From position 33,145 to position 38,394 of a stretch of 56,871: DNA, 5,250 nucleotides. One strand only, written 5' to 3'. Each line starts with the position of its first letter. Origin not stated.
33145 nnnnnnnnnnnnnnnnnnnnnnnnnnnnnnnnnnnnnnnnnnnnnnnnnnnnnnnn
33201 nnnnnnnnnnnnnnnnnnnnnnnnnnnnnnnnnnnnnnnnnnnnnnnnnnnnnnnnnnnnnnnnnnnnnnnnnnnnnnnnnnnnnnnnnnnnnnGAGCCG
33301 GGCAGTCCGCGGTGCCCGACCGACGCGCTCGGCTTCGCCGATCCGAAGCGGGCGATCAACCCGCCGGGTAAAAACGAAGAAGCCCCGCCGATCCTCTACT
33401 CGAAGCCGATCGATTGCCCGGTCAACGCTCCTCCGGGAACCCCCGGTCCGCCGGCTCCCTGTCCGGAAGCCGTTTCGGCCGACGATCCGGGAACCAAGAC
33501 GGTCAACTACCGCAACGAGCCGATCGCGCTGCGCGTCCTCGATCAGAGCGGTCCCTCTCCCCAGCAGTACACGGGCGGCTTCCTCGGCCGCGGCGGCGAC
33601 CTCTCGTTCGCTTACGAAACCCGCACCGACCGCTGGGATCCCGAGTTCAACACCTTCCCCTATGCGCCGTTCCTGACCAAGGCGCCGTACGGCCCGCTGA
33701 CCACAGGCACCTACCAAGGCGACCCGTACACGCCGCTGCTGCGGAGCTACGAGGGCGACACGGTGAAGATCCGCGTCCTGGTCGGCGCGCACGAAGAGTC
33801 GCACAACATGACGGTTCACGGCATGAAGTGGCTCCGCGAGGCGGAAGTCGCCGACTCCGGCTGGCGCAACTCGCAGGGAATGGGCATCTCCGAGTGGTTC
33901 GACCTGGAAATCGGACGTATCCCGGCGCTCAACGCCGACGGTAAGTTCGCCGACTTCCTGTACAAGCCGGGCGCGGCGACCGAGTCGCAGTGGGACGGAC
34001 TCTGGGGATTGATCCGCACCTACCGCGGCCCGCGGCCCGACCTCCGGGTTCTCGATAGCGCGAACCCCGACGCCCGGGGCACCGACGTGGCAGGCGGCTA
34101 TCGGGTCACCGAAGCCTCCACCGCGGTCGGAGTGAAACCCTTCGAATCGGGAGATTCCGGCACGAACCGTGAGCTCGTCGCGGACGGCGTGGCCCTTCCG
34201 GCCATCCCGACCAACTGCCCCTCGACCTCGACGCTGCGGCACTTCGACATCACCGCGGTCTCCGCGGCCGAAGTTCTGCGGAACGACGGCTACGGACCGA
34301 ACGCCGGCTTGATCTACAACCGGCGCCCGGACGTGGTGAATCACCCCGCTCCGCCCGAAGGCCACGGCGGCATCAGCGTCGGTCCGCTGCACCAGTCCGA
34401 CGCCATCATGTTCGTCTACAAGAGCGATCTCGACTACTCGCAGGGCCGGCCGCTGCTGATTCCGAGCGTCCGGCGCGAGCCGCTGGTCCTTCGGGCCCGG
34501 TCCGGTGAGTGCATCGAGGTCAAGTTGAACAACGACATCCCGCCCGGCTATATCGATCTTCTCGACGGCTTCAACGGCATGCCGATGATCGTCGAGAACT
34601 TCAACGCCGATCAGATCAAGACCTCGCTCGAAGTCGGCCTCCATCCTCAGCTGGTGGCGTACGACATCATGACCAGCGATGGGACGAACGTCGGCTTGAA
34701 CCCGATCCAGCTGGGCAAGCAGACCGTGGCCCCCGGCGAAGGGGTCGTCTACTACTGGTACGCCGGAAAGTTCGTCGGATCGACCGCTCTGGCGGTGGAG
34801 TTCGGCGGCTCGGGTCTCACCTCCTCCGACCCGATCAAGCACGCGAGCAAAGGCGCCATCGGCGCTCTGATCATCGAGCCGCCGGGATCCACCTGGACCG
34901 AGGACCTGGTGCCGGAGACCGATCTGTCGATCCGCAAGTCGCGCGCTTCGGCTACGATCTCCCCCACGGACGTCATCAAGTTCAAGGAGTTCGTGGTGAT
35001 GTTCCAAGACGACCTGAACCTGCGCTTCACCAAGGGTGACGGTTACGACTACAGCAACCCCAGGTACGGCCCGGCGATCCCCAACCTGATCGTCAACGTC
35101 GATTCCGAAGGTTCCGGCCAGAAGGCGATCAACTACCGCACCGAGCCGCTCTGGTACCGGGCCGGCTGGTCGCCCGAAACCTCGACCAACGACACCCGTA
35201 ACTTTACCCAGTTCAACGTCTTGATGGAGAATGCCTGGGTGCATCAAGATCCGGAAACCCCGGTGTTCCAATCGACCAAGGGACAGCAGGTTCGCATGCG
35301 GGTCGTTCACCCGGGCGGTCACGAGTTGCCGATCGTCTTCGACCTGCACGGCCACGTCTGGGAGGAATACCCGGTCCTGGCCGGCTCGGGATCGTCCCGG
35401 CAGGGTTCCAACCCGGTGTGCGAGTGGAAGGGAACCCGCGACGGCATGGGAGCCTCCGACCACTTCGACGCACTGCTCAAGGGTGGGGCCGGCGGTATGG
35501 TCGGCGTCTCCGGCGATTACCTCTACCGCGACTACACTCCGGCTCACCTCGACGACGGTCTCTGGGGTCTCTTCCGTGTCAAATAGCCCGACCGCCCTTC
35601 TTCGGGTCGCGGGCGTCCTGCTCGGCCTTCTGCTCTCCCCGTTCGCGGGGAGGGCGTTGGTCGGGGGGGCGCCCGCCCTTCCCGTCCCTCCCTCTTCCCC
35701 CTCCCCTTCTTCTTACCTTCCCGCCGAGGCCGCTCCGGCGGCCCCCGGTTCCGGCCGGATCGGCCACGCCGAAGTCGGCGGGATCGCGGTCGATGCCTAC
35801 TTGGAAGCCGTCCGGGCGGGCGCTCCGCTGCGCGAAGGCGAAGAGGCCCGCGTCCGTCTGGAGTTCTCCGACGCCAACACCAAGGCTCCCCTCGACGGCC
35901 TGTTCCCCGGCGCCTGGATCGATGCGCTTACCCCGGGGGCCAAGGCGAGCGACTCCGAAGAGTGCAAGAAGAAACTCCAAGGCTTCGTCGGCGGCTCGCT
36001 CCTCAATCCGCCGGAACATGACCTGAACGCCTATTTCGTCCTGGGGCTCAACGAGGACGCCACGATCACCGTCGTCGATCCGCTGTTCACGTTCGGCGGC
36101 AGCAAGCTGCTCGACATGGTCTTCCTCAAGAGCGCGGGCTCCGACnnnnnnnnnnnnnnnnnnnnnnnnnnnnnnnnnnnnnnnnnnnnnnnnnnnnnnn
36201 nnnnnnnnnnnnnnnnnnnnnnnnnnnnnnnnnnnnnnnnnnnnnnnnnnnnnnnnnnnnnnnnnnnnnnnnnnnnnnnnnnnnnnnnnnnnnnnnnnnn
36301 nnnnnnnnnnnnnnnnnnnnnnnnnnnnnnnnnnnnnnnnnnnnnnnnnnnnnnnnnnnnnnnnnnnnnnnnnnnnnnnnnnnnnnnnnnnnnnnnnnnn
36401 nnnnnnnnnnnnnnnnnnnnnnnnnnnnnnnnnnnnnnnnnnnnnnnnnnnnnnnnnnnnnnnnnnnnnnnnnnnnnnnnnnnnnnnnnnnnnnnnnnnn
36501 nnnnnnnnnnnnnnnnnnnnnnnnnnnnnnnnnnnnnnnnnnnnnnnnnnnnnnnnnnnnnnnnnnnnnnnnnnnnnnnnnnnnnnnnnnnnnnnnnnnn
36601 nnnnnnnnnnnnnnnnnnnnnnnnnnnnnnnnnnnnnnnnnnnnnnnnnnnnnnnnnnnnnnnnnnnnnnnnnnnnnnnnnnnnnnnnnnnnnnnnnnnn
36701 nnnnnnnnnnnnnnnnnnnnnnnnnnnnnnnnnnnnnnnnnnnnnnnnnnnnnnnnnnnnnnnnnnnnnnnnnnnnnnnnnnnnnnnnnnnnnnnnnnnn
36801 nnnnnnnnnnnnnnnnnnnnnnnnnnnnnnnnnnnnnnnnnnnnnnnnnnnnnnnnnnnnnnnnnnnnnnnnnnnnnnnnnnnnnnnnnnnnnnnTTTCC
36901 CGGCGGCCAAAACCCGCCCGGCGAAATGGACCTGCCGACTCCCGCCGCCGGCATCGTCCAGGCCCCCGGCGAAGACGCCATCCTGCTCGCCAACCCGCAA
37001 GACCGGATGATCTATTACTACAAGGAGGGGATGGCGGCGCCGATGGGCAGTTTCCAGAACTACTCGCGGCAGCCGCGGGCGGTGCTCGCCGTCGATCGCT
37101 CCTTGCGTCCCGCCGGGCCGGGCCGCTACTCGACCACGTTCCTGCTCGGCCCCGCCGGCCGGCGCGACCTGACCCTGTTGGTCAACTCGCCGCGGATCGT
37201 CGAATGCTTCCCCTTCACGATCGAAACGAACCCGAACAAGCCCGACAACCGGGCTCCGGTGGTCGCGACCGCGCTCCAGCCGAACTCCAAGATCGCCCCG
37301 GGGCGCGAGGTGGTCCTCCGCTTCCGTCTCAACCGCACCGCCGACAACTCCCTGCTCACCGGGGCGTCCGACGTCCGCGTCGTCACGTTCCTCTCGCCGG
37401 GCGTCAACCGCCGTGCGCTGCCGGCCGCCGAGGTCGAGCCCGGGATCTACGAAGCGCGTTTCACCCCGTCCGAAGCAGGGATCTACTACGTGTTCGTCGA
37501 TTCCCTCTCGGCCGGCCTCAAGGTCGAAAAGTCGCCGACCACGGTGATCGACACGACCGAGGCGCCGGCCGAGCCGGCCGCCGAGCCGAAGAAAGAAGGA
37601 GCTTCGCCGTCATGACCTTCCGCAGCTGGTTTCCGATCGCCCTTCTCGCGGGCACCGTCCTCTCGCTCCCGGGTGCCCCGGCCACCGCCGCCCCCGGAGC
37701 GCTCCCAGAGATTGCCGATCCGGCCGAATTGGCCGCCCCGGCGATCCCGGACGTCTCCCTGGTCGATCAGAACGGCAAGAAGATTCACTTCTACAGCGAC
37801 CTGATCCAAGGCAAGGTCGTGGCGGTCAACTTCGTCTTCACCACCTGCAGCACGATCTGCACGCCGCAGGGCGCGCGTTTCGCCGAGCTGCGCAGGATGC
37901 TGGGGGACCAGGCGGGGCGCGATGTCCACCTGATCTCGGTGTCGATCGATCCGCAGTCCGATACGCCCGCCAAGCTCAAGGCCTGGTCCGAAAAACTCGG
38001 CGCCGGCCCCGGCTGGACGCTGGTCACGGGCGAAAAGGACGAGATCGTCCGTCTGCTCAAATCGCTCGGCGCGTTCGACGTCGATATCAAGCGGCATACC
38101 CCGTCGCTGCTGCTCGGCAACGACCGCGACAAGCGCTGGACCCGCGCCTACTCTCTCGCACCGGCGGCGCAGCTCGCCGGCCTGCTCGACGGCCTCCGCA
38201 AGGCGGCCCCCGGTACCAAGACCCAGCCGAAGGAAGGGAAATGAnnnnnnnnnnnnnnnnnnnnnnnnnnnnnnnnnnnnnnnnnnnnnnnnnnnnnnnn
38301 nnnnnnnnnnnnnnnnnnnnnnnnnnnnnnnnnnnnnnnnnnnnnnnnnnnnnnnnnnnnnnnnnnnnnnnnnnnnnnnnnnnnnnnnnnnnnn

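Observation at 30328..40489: Translationally coupled operon: 1752-aa multicopper oxidase, beta-propeller protein, two Sco1/SenC and a cytochrome c-PBP fusion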

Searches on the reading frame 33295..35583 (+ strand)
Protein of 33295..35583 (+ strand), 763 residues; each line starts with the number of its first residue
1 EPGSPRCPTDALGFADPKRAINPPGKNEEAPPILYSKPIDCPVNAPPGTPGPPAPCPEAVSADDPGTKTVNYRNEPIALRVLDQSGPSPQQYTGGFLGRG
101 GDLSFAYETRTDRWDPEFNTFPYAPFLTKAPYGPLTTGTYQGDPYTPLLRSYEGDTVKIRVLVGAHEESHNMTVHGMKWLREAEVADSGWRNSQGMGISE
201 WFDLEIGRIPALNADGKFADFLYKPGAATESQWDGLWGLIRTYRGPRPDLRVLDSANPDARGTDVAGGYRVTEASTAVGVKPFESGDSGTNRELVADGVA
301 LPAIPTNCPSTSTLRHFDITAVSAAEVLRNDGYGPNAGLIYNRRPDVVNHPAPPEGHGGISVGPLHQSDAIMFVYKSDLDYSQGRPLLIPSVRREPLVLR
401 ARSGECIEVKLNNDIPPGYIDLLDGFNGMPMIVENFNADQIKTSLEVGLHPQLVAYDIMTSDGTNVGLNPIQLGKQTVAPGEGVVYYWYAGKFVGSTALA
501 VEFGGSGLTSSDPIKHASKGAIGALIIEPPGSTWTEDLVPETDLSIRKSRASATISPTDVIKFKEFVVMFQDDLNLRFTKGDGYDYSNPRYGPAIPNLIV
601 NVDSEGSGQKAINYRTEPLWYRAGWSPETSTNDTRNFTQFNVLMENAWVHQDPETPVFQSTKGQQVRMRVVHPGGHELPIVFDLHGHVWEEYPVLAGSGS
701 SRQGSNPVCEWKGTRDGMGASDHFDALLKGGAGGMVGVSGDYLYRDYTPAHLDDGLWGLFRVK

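Call 70: predict_structure(alignment_id=A5)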
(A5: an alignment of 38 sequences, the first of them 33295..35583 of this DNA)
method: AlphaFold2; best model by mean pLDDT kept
length: 763 residues; sequences in the alignment: 38
mean_pLDDT: 82.2   pTM: 0.88
mean pLDDT of the five models: 82.2, 79.6, 79.0, 78.6, 77.1
residues with pLDDT >= 90: 305; 70-90: 314; 50-70: 104; < 50: 40
segments of 3 or more residues with pLDDT < 50: 1-3, 57-67, 279-299
pLDDT, mean of each block of 10 residues (from residue 1): 51 53 62 75 67 53 44 77 87 85 93 82 61 72 85 86 60 87 76 71 84 88 89 88 90 81 87 61 41 39 84 96 94 86 91 83 92 98 94 96 96 93 84 81 94 91 93 88 92 87 90 93 94 94 90 91 94 88 60 78 75 94 88 85 87 93 94 86 92 64 73 87 90 93 89 92 96
secondary structure, 60 per line:
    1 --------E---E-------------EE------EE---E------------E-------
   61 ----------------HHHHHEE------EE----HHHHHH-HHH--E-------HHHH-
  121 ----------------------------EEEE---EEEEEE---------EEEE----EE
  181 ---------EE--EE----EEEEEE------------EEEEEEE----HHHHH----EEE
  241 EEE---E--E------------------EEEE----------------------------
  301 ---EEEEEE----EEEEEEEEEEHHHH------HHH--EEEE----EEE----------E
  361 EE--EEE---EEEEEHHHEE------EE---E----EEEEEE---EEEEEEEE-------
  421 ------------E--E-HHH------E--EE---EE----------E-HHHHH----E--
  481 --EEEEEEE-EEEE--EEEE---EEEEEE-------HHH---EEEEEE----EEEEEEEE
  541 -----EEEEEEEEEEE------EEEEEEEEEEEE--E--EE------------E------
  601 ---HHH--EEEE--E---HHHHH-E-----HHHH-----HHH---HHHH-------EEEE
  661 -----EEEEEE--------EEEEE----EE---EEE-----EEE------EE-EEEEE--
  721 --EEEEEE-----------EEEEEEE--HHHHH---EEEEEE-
elements in order (helices of 4 or more, strands of 3 or more residues): H77-81 H96-101 H116-119 E149-152 E156-161 E171-174 E200-205 E218-224 H229-233 E238-243 E269-272 E304-309 E314-323 H324-327 E339-342 E347-349 E360-362 E365-367 E371-375 E397-402 E406-413 H469-473 E483-489 E491-494 E497-500 E504-509 E523-528 E533-540 E546-556 E563-574 E609-612 H619-623 H631-634 H646-649 E657-660 E666-671 E680-684 E694-696 E702-704 E714-718 E723-728 E740-746 H749-753 E757-762

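Call 73: fold_search(model_id=the predicted structure, library=pdb)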
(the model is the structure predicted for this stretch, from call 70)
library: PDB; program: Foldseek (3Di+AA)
matches with E <= 10: 1693; with E <= 0.001: 477
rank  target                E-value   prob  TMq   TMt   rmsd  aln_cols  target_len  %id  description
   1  9bxa_A                5.1e-44  1.00  0.57  0.37   7.4       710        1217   24  Structure of Mnx H340A complex from Bacillus sp. PL-12 (released 2024-08-07)
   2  1kcw                  5.1e-18  1.00  0.27  0.21  18.0       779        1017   11  X-RAY CRYSTAL STRUCTURE OF HUMAN CERULOPLASMIN AT 3.0 ANGSTROMS (released 1997-02-12)
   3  2j5w                  6.7e-17  1.00  0.27  0.20  17.5       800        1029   10  Ceruloplasmin revisited: structural and functional roles of various metal cation binding sites (released 2007-02-06)
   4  5n0k                  1.3e-16  1.00  0.28  0.21  17.2       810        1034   11  Rat ceruloplasmin orthorhombic form (released 2017-12-13)
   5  4enz                  2.8e-16  1.00  0.28  0.21  16.6       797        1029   11  Structure of human ceruloplasmin at 2.6 A resolution (released 2013-04-17)
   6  2dv6_A                3.2e-16  1.00  0.25  0.43  23.9       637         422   14  Crystal structure of nitrite reductase from Hyphomicrobium denitrificans (released 2007-02-20)
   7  7kwo_A                2.1e-15  1.00  0.38  0.25   9.6       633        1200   11  rFVIIIFc-VWF-XTEN (BIVV001) (released 2021-03-03)
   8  7kve                  2.3e-15  1.00  0.37  0.22  16.5       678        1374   12  Cryo-EM structure of human Factor V at 3.3 Angstrom resolution (released 2021-03-10)
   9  4ejx_A                3.7e-15  1.00  0.29  0.22  16.5       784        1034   11  Structure of ceruloplasmin-myeloperoxidase complex (released 2013-04-10)
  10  4bxs_V                7.1e-15  1.00  0.37  0.23  11.4       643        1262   13  Crystal Structure of the Prothrombinase Complex from the Venom of Pseudonaja Textilis (released 2013-07-31)
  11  6tfd_A                8.0e-15  1.00  0.26  0.43  24.5       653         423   13  Crystal structure of nitrite and NO bound three-domain copper-containing nitrite reductase from Hyphomicrobium denitri (released 2020-06-10)
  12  6tfo_C                2.1e-14  1.00  0.26  0.43  24.4       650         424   13  Crystal structure of as isolated three-domain copper-containing nitrite reductase from Hyphomicrobium denitrificans st (released 2020-06-10)
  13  6mf0_A                3.4e-14  1.00  0.38  0.24   7.7       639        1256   11  Crystal Structure Determination of Human/Porcine Chimera Coagulation Factor VIII (released 2019-09-11)
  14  8tn9                  3.6e-14  1.00  0.41  0.24   9.1       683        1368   11  Structural architecture of the acidic region of the B domain of coagulation factor V (released 2023-10-04)
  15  6mf2_A                3.8e-14  1.00  0.37  0.24   7.7       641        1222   11  Improved Model of Human Coagulation Factor VIII (released 2019-09-11)
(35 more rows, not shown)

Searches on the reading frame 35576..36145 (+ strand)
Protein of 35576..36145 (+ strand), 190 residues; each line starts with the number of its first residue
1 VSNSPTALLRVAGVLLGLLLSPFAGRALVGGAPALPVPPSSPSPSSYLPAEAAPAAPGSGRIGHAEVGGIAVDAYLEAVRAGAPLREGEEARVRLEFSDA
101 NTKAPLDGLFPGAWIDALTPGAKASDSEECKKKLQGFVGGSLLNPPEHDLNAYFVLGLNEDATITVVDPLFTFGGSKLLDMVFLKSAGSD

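Call 66: search_protein_families(library=pfam, proteins=[window:35576-36145:+], max_evalue=5)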
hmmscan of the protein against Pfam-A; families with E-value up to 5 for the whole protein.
window:35576-36145:+ (190 aa): 0 families

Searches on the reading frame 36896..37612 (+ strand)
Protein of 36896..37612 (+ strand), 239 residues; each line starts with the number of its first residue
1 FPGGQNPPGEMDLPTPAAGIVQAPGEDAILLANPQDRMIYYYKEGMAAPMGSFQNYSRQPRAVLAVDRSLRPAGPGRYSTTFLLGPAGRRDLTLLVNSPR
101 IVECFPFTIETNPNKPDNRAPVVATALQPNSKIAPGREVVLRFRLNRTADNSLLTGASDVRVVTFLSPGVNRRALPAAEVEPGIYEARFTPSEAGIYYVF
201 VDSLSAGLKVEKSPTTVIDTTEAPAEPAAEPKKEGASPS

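Call 66: search_protein_families(library=pfam, proteins=[window:36896-37612:+], max_evalue=5)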
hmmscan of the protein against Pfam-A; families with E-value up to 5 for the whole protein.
window:36896-37612:+ (239 aa): 2 families
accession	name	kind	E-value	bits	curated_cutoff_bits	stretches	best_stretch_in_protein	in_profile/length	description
PF13115.11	YtkA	-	0.0018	19.3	25.9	1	125-199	9-82/85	YtkA-like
PF00630.25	Filamin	-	0.0046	18.2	26.9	1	167-215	46-92/93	Filamin/ABP280 repeat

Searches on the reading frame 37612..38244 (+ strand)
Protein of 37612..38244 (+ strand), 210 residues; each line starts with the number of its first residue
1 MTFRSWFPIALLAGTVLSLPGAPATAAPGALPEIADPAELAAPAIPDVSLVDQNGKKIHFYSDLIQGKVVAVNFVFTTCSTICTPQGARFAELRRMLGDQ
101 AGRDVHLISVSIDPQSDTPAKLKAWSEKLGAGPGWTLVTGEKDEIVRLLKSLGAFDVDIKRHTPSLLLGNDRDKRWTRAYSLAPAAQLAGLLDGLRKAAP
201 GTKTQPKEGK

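Call 8: search_protein_families(library=pfam, proteins=[window:37612-38244:+], max_evalue=0.01)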
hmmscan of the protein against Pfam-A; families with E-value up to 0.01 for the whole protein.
window:37612-38244:+ (210 aa): 3 families
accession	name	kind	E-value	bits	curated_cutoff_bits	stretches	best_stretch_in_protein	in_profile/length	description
PF02630.20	SCO1-SenC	-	7e-18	65.3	22.8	1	49-155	5-106/134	SCO1/SenC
PF00578.27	AhpC-TSA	-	9.5e-08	32.5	26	1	44-151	4-100/124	AhpC/TSA family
PF08534.16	Redoxin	-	6.1e-05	23.3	26.6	1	44-146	5-99/148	Redoxin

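Call 9: search_protein_families(library=ncbifam, proteins=[window:37612-38244:+], max_evalue=0.01)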
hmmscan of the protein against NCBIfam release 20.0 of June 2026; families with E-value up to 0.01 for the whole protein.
window:37612-38244:+ (210 aa): 2 families
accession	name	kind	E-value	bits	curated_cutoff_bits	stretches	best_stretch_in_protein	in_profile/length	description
NF006960.0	PRK09437.1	equivalog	0.0047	16.8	140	1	44-128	9-84/156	thioredoxin-dependent thiol peroxidase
NF047696.1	ThlDiSintTplARhiz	equivalog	0.007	16.2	230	1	42-124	74-148/219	thiol:disulfide interchange protein TlpA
